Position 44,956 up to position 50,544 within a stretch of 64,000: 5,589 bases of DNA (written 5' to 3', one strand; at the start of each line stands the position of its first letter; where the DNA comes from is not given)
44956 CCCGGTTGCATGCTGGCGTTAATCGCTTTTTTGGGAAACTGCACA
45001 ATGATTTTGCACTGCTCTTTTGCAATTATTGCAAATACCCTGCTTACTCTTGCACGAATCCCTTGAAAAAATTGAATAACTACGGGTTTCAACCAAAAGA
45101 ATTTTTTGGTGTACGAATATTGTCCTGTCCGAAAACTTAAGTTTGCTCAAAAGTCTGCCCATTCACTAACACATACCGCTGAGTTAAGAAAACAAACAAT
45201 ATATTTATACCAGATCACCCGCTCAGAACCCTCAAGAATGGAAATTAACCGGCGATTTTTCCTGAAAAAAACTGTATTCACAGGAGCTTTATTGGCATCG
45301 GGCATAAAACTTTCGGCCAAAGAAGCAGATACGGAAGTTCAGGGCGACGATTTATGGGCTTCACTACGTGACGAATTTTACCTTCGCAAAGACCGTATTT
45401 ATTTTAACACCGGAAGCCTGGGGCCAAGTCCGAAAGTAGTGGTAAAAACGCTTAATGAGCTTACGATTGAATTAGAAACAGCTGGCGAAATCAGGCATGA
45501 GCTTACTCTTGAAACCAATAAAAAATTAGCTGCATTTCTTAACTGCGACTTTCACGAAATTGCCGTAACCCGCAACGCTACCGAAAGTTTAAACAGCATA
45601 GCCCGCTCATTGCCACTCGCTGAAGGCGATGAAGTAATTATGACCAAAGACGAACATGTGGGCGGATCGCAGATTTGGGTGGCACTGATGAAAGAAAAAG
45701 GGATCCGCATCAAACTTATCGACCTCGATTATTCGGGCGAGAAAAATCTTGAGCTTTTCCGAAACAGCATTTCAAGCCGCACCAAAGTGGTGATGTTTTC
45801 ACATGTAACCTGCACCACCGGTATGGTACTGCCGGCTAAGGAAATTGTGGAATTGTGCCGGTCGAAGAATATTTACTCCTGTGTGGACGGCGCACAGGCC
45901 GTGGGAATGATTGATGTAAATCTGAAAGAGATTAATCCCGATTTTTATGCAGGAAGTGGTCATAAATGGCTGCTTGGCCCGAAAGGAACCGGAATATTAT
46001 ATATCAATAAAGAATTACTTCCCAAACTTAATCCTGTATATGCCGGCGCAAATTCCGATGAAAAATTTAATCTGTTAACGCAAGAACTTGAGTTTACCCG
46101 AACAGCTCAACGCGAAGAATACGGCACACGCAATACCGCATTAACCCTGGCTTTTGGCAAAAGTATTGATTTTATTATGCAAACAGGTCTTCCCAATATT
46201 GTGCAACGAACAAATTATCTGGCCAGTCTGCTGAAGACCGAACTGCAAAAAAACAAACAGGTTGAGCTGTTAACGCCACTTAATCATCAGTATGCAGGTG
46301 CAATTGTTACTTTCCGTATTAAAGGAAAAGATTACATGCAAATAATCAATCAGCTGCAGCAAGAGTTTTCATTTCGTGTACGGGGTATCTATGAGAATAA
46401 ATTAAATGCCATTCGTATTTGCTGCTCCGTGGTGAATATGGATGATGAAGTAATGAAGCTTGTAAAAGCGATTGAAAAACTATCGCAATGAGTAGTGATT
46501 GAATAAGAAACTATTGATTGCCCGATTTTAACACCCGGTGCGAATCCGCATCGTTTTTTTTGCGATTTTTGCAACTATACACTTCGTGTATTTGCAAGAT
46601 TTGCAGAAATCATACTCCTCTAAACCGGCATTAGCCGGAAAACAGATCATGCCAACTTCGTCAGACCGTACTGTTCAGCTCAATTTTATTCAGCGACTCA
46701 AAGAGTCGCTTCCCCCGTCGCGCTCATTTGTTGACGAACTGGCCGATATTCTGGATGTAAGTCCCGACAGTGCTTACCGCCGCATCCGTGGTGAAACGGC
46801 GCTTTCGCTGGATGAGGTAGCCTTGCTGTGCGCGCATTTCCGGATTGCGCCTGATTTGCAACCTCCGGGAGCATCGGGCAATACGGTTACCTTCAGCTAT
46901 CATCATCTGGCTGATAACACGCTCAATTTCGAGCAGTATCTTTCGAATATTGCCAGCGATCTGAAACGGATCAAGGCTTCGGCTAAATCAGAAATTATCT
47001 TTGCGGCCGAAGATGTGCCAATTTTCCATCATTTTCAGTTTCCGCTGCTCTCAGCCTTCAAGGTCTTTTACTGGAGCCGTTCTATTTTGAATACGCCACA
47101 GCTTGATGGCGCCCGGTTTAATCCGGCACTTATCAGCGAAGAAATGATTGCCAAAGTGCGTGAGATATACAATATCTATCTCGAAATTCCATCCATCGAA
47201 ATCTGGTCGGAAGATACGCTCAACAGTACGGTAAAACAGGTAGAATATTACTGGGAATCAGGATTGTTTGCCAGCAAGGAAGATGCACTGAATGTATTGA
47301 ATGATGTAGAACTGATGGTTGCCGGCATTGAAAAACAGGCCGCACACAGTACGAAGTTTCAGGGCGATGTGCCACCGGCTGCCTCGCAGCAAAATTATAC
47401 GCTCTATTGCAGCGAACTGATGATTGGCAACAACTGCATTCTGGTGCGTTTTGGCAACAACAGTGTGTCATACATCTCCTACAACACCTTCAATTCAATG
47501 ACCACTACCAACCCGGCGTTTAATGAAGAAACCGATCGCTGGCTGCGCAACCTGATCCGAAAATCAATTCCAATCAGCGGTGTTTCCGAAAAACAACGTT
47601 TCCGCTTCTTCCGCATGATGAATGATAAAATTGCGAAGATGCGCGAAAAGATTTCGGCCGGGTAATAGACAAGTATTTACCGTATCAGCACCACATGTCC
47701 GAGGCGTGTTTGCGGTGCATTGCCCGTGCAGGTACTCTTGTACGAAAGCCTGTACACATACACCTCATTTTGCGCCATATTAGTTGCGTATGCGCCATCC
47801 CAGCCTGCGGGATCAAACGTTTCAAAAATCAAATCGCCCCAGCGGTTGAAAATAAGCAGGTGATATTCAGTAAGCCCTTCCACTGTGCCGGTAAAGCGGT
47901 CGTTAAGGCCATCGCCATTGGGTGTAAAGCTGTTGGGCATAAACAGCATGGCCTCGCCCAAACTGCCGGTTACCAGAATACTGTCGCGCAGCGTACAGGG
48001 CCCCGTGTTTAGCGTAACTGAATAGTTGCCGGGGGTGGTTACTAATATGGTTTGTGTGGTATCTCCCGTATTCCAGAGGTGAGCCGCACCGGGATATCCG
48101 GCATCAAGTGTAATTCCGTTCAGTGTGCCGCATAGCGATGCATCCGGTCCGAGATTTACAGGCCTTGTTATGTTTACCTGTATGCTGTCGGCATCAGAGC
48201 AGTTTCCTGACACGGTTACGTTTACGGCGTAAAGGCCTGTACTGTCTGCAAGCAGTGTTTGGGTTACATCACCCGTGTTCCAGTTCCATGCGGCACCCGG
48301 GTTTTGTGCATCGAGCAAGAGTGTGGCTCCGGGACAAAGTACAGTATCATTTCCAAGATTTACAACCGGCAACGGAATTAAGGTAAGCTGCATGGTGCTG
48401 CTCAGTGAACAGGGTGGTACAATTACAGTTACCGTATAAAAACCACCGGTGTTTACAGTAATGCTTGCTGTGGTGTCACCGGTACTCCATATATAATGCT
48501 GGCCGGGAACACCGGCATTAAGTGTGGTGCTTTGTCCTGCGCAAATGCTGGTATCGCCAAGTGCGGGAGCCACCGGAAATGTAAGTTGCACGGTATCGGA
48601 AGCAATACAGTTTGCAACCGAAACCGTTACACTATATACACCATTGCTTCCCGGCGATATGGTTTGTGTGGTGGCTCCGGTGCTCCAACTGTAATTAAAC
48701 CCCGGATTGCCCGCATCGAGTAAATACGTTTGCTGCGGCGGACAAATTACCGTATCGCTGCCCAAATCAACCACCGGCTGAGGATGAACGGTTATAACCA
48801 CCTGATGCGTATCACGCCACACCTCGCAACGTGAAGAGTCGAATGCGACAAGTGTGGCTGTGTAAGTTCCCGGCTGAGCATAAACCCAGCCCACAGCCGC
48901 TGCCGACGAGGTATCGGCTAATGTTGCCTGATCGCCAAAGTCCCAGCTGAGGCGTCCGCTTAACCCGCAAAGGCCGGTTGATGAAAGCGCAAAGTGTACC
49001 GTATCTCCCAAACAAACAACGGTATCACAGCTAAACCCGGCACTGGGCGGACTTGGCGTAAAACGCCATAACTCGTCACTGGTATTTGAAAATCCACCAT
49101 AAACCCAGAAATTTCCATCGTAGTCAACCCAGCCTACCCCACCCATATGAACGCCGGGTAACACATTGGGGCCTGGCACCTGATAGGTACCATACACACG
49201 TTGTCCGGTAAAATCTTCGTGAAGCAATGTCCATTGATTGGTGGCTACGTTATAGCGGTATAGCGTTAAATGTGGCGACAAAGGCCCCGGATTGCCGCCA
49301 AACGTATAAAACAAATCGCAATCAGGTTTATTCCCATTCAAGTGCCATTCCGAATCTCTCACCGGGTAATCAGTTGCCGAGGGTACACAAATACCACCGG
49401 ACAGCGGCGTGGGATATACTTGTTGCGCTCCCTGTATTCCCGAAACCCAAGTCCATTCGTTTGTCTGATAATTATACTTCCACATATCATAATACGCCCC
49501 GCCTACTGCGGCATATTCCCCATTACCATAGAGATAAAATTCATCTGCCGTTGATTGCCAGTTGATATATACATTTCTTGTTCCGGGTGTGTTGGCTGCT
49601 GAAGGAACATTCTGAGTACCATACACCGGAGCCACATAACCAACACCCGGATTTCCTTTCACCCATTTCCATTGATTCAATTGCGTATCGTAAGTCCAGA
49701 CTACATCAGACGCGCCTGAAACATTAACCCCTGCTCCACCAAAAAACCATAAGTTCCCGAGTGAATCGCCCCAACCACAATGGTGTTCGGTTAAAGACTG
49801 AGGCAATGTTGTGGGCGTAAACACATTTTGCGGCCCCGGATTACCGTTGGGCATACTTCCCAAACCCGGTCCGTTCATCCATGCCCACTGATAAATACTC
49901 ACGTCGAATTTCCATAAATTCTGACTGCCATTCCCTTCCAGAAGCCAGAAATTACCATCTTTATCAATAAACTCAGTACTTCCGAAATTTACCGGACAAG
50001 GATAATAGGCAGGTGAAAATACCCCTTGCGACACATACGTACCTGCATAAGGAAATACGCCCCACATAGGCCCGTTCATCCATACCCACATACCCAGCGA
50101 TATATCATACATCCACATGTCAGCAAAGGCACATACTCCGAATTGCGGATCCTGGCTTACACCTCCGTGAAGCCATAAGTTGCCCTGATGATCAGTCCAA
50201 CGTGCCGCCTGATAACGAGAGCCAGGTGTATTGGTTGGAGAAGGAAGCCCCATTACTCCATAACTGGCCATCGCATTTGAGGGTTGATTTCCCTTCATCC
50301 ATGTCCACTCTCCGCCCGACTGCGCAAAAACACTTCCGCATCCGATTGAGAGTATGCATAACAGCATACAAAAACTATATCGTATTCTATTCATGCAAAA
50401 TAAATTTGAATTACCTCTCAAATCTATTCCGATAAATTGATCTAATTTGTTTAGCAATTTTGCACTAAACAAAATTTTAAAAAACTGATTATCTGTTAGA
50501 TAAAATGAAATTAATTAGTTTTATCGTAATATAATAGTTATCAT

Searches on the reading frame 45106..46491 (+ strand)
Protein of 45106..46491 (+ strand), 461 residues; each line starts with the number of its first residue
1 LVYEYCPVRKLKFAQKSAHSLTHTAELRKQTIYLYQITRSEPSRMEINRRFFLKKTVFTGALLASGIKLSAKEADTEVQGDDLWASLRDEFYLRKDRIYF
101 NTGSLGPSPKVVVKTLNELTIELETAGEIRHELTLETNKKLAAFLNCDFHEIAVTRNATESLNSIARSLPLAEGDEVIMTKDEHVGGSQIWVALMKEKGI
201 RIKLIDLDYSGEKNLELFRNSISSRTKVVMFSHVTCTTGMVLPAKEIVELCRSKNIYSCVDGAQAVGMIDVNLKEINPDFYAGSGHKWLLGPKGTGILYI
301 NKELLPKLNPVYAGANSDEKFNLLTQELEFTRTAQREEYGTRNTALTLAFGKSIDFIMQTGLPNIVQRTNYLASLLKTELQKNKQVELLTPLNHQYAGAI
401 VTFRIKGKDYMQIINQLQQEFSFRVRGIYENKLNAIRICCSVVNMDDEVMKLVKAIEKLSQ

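Call 13: search_protein_families(library=pfam, proteins=[window:45106-46491:+], max_evalue=1)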
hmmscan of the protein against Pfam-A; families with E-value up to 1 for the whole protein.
window:45106-46491:+ (461 aa): 7 families
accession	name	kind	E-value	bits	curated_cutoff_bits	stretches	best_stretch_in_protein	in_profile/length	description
PF00266.25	Aminotran_5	-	2.7e-62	211.3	21.5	1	131-420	42-331/371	Aminotransferase class-V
PF01053.26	Cys_Met_Meta_PP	-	1.4e-07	30.9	27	1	171-291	88-202/381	Cys/Met metabolism PLP-dependent enzyme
PF01041.23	DegT_DnrJ_EryC1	-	1.9e-07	31.1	19.8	1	138-268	30-152/360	DegT/DnrJ/EryC1/StrS aminotransferase family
PF00155.27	Aminotran_1_2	-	0.00025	20.8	19.7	1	110-440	20-346/361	Aminotransferase class I and II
PF22580.2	KYNU_C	-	0.014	15.8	27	1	367-419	7-56/90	Kynureninase C-terminal domain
PF03831.20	YjdM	-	0.047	14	23.2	1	170-215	8-49/69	PhnA domain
PF05889.19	SepSecS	-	0.06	12.5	21.1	1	251-303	181-248/389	O-phosphoseryl-tRNA(Sec) selenium transferase, SepSecS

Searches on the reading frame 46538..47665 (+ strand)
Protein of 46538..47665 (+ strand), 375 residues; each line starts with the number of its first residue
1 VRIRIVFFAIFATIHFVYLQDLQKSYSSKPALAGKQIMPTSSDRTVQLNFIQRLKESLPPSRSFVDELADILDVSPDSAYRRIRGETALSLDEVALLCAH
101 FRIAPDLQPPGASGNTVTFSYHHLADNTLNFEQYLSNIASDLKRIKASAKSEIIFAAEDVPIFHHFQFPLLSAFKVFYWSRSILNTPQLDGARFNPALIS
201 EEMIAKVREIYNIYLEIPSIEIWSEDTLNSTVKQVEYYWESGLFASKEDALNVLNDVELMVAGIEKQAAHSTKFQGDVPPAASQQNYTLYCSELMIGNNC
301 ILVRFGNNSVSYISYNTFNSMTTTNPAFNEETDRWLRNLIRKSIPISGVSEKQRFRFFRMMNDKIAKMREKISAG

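Call 13: search_protein_families(library=pfam, proteins=[window:46538-47665:+], max_evalue=1)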
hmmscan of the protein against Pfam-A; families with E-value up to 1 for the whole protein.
window:46538-47665:+ (375 aa): 5 families
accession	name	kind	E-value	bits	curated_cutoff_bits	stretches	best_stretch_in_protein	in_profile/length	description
PF08667.16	BetR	-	0.0032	18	21.6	1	60-106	20-66/148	BetR domain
PF01381.28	HTH_3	-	0.0041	17.6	23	1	67-106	14-53/55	Helix-turn-helix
PF19244.4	Poly_A_pol_cat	-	0.064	13.9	30.2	1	202-242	23-63/131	Poly(A) polymerase catalytic subunit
PF12728.13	HTH_17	-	0.14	12.9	27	1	65-84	4-23/51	Helix-turn-helix domain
PF17522.7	DUF5446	-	0.14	12.7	26.2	1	244-272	4-32/72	Family of unknown function (DUF5446)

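Call 59: search_protein_families(library=ncbifam, proteins=[window:46538-47665:+], max_evalue=0.01)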
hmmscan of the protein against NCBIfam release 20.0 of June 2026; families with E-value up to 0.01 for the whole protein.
window:46538-47665:+ (375 aa): 0 families

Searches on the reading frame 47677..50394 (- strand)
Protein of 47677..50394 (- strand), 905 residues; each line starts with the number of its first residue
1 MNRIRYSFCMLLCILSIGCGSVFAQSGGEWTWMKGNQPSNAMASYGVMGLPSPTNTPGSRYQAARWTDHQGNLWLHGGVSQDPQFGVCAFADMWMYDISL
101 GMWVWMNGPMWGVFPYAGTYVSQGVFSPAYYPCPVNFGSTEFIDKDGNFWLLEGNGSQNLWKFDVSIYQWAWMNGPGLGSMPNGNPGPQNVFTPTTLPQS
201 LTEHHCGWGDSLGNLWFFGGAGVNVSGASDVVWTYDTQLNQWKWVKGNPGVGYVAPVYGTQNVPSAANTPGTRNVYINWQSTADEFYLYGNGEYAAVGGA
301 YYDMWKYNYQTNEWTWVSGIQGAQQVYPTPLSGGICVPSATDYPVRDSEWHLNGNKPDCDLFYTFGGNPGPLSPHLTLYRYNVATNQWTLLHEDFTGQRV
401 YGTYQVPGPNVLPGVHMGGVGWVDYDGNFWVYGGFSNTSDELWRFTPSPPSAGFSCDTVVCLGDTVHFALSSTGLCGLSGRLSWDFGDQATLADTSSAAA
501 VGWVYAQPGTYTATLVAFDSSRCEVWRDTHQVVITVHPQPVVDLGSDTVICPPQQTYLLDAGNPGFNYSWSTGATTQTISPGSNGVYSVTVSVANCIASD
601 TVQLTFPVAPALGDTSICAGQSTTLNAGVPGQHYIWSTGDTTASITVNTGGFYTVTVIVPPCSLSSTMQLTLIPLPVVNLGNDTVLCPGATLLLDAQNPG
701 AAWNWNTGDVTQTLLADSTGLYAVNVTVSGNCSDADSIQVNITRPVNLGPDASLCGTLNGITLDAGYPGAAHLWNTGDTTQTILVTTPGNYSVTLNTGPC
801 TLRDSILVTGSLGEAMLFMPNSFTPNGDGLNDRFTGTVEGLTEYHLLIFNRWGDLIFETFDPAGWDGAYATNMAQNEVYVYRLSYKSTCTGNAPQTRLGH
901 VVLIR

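Call 5: search_protein_families(library=pfam, proteins=[window:47677-50394:-], max_evalue=0.01)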
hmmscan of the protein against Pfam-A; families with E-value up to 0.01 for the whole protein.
window:47677-50394:- (905 aa): 7 families
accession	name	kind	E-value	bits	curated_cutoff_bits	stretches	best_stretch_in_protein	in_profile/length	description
PF18911.6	PKD_4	-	1.8e-12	47.6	27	1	449-532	3-83/85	PKD domain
PF13585.12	CHU_C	-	3.5e-12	46.7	27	1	819-887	3-73/86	CHU_C Type IX secretion signal domain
PF13418.12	Kelch_4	-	5.2e-10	39.6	21.6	1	283-315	12-42/49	Galactose oxidase, central domain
PF24981.1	Beta-prop_ATRN-LZTR1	-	8.6e-08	32.2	50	1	215-404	1-149/289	Attractin/LZTR1 beta-propeller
PF13415.12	Kelch_3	-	4.3e-06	27.2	22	0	213-243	1-31/48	Galactose oxidase, central domain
PF00801.26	PKD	-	5.8e-06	26.6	23.5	1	457-520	8-68/80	PKD domain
PF13964.12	Kelch_6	-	0.0019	18.6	25.3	0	362-391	14-43/50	Kelch motif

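Call 6: search_protein_families(library=ncbifam, proteins=[window:47677-50394:-], max_evalue=0.01)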
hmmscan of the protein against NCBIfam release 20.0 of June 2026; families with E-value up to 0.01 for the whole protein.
window:47677-50394:- (905 aa): 1 family
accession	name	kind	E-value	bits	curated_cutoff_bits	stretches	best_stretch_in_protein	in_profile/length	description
TIGR04131.1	Bac_Flav_CTERM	domain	1.3e-11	44.5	35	1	819-905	3-85/85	T9SS type B sorting domain-containing protein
